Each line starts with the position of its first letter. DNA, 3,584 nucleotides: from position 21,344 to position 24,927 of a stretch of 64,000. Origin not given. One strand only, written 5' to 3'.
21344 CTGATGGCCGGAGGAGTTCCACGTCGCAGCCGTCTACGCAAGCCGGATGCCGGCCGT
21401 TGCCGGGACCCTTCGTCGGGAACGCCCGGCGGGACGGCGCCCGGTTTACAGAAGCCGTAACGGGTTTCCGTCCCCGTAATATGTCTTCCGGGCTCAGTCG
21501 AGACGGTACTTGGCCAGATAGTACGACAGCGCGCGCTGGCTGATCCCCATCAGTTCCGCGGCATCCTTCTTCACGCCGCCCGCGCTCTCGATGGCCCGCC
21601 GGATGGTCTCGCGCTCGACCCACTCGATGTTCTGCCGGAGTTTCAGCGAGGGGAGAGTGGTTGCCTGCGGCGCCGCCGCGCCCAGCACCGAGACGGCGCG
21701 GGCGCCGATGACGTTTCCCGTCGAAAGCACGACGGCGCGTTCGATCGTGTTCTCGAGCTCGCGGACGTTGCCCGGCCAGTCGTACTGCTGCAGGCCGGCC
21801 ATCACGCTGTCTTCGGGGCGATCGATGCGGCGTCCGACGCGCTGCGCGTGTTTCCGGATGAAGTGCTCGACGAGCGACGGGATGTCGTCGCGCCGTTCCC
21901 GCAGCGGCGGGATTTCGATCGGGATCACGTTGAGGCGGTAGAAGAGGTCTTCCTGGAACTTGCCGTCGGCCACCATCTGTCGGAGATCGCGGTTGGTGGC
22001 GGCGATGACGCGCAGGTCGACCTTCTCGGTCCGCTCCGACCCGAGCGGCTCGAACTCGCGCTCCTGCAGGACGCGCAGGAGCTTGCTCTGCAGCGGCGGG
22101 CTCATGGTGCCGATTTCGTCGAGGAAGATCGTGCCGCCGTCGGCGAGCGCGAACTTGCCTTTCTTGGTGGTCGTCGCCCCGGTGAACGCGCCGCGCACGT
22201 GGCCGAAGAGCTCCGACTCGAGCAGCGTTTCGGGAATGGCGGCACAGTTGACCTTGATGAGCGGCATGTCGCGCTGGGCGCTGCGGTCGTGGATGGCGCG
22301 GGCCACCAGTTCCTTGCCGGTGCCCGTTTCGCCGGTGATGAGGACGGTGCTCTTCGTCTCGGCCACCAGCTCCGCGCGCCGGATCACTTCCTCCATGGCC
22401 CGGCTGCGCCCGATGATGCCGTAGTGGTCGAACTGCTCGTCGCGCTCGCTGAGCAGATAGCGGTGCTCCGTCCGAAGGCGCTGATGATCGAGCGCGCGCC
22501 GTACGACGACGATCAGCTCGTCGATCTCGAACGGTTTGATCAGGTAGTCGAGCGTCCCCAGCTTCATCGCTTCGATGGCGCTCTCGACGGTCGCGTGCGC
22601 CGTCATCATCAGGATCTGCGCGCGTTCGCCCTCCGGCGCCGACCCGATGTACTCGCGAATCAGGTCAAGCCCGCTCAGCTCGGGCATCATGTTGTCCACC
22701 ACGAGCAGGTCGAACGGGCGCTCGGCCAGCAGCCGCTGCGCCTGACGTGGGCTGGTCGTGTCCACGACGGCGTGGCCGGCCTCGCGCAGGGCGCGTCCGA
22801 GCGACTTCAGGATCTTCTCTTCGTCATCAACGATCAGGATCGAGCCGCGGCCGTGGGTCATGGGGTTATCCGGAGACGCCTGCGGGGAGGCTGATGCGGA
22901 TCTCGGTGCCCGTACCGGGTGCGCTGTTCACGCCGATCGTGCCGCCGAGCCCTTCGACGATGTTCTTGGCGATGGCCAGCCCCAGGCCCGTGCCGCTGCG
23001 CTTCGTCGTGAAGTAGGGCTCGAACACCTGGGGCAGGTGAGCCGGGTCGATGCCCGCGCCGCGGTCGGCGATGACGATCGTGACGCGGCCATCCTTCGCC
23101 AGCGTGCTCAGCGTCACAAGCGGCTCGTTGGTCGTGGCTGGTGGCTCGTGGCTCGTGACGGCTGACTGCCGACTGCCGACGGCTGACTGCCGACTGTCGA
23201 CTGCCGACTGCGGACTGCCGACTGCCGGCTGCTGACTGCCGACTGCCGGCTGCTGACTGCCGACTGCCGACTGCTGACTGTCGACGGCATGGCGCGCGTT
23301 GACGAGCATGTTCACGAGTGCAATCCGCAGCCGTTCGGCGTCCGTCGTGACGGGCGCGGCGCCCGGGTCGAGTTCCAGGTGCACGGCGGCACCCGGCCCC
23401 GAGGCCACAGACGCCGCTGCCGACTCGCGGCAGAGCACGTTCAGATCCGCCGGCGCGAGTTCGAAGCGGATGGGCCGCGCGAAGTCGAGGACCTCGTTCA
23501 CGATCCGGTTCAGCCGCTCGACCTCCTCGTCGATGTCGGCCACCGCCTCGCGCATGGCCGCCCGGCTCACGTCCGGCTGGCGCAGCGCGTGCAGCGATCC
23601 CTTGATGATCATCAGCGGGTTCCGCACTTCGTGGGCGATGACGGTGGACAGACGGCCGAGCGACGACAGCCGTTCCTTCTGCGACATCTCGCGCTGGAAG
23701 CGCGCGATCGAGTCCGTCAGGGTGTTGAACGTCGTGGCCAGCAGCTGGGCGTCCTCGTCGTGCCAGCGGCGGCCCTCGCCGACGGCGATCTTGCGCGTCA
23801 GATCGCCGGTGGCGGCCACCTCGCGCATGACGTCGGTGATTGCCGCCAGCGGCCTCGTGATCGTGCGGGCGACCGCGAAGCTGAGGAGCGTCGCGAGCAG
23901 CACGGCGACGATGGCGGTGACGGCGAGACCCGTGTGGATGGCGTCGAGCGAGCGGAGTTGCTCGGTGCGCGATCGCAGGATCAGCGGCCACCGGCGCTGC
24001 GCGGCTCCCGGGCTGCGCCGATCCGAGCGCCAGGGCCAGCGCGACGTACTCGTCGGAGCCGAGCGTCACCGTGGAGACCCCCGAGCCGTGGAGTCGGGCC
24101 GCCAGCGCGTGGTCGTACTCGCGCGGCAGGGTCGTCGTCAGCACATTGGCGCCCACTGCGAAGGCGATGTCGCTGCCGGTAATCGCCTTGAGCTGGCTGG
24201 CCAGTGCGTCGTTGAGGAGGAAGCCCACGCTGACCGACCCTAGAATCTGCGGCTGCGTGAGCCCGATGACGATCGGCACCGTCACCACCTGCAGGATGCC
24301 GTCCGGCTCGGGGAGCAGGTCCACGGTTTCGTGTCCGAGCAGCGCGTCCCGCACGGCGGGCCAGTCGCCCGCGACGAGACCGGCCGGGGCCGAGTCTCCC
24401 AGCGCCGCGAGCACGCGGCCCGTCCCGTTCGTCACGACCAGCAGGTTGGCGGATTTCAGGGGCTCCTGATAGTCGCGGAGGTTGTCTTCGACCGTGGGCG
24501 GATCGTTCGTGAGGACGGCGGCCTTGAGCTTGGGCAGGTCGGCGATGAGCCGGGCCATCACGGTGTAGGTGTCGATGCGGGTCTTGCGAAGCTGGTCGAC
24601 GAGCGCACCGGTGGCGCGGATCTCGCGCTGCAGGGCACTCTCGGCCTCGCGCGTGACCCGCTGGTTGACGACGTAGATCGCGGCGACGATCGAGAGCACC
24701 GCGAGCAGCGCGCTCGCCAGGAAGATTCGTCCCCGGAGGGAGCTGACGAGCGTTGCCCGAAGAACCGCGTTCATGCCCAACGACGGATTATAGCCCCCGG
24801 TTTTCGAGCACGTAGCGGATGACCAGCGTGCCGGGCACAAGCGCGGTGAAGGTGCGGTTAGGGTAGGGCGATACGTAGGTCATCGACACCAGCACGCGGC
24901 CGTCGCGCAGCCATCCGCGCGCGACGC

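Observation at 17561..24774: Two matched -24/-12 promoters bracket an NtrC-type two-component system, each driving a beta-barrel gene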

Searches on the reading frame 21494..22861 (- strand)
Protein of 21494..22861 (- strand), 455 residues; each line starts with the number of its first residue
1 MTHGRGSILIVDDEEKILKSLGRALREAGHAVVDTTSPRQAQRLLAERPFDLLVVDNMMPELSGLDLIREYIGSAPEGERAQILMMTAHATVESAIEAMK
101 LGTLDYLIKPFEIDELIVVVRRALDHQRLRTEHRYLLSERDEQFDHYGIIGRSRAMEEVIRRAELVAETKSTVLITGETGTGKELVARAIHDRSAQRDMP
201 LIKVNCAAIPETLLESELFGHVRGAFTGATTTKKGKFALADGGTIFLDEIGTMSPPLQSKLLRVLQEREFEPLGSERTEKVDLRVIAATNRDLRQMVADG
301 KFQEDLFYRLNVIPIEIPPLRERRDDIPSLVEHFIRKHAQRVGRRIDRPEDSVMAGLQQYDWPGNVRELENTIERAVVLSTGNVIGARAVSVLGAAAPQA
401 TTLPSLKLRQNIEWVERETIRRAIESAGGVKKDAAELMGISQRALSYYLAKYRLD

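Call 6: search_protein_families(library=pfam, proteins=[window:21494-22861:-], max_evalue=0.01)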
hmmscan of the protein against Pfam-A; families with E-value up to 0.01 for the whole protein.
window:21494-22861:- (455 aa): 13 families
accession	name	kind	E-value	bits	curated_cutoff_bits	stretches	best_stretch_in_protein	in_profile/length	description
PF00158.32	Sigma54_activat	-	4.7e-74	248.1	20.2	1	149-316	1-168/168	Sigma-54 interaction domain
PF25601.1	AAA_lid_14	-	1.2e-25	89.6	27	1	321-390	1-70/87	AAA+ ATPase lid domain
PF14532.12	Sigma54_activ_2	-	7.6e-24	84.9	25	1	150-320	1-138/138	Sigma-54 interaction domain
PF00072.30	Response_reg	-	1.2e-23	83.8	30.2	1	8-120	1-110/111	Response regulator receiver domain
PF07728.20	AAA_5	-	9.2e-10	39.1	22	1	173-292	2-124/139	AAA domain (dynein-related subfamily)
PF02954.25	HTH_8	-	1.1e-08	35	22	1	413-452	3-42/42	Bacterial regulatory protein, Fis family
PF00004.35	AAA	-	1.5e-06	29.1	21.2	1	173-291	1-110/131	ATPase family associated with various cellular activities (AAA)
PF13401.12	AAA_22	-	0.00046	20.9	27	1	169-208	4-43/130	AAA domain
PF01078.27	Mg_chelatase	-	0.0008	19.3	20.3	0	228-262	93-127/207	Magnesium chelatase, subunit ChlI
PF20030.5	bpMoxR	-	0.0013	18.2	27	1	157-291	18-146/205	MoxR domain in the MoxR-vWA-beta-propeller ternary systems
PF13191.12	AAA_16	-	0.0014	19.6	32.6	1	150-225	3-85/167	AAA ATPase domain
PF07724.20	AAA_2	-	0.0041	17.6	27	1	170-271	3-105/166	AAA domain (Cdc48 subfamily)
PF20720.3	nSTAND3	-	0.0069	16.5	27.2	0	159-204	6-51/155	Novel STAND NTPase 3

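Call 12: search_protein_families(library=ncbifam, proteins=[window:21494-22861:-], max_evalue=0.01)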
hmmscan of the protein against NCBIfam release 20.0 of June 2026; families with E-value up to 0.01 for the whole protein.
window:21494-22861:- (455 aa): 115 families (the best 25 are shown)
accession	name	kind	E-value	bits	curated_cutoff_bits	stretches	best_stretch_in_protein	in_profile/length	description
NF008469.0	PRK11361.1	equivalog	9.7e-140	466.3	714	1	7-455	6-457/461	acetoacetate metabolism transcriptional regulator AtoC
TIGR01818.1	ntrC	equivalog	1.9e-125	419.3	558.6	1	8-392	1-379/463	nitrogen regulation protein NR(I)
NF007689.0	PRK10365.1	equivalog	8.1e-124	413.8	760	1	1-446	1-436/441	sigma-54-dependent response regulator transcription factor ZraR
TIGR01817.1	nifA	equivalog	8.8e-115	384.5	528.85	1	131-395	180-443/534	nif-specific transcriptional activator NifA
TIGR02915.1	PEP_resp_reg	equivalog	5.1e-113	378.2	502.6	1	8-454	1-444/445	PEP-CTERM-box response regulator transcription factor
NF041552.1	TF_PrdR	equivalog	1.1e-107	360.8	795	1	142-452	264-576/577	sigma-54 dependent transcriptional regulator PrdR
NF041946.1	LuxO_transreg_Vib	equivalog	3.2e-106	355.9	800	1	37-388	28-374/463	quorum-sensing sigma-54 dependent transcriptional regulator LuxO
NF038308.1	RNA_repair_RtcR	equivalog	9.5e-106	354.7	650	1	85-446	116-505/530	RNA repair transcriptional activator RtcR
NF003451.0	PRK05022.1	equivalog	1.3e-105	354.1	476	1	118-445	162-501/512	nitric oxide reductase transcriptional regulator NorR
NF011695.0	PRK15115.1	equivalog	9.9e-105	350.8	763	1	3-454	4-438/445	two-component system response regulator GlrR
NF011958.0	PRK15429.1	equivalog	1.4e-101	341.2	830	1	145-445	377-677/692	formate hydrogenlyase transcriptional activator FlhA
NF051870.1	NAssimRespRegNtrX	equivalog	2.9e-101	339.6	600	1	7-446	3-444/452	nitrogen assimilation response regulator NtrX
NF008176.1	PRK10923.1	equivalog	1.7e-100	336.8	620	1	5-384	3-375/469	nitrogen regulation protein NR(I)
NF050807.1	TransRegFlbDCaul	equivalog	1.5e-96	324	750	1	17-453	12-439/454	sigma-54-dependent transcriptional regulator FlbD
NF049963.1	RespRegFlgRCampy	domain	9.7e-94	314.6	750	1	8-454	3-429/429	fla regulon two-component system response regulator FlgR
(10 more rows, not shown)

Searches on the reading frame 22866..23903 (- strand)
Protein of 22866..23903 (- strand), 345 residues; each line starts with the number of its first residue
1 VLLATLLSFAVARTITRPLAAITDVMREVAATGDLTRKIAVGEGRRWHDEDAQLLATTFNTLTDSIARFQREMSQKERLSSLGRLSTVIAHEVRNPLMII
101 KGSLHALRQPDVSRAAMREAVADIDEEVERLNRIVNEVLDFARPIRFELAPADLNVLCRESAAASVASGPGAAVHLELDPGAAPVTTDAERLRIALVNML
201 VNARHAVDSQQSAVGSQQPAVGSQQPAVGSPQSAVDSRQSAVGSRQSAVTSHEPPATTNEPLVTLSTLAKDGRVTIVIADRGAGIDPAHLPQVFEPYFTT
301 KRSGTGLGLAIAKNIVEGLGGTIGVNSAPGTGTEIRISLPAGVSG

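Call 6: search_protein_families(library=pfam, proteins=[window:22866-23903:-], max_evalue=0.01)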
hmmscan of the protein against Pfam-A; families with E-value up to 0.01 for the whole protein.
window:22866-23903:- (345 aa): 4 families
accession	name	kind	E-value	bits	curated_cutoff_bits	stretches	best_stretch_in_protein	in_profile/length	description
PF02518.31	HATPase_c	-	1.9e-20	73.8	26.4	1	261-341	27-109/111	Histidine kinase-, DNA gyrase B-, and HSP90-like ATPase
PF00512.31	HisKA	-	4.5e-14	52.7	26.9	1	82-143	2-62/66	His Kinase A (phospho-acceptor) domain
PF00672.30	HAMP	-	3.4e-05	24.5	25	1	11-44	2-33/53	HAMP domain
PF13581.12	HATPase_c_2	-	9.3e-05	22.9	27.4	1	263-319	56-112/127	Histidine kinase-like ATPase domain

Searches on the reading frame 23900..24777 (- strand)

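Call 6: search_protein_families(library=pfam, proteins=[window:23900-24777:-], max_evalue=0.01)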
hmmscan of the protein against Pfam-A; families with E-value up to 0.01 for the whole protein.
window:23900-24777:- (292 aa): 1 family
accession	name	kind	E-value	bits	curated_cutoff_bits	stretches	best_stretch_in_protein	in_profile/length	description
PF14827.12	dCache_3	-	3.5e-06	27.2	25.7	1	51-217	6-172/239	Double sensory domain of two-component sensor kinase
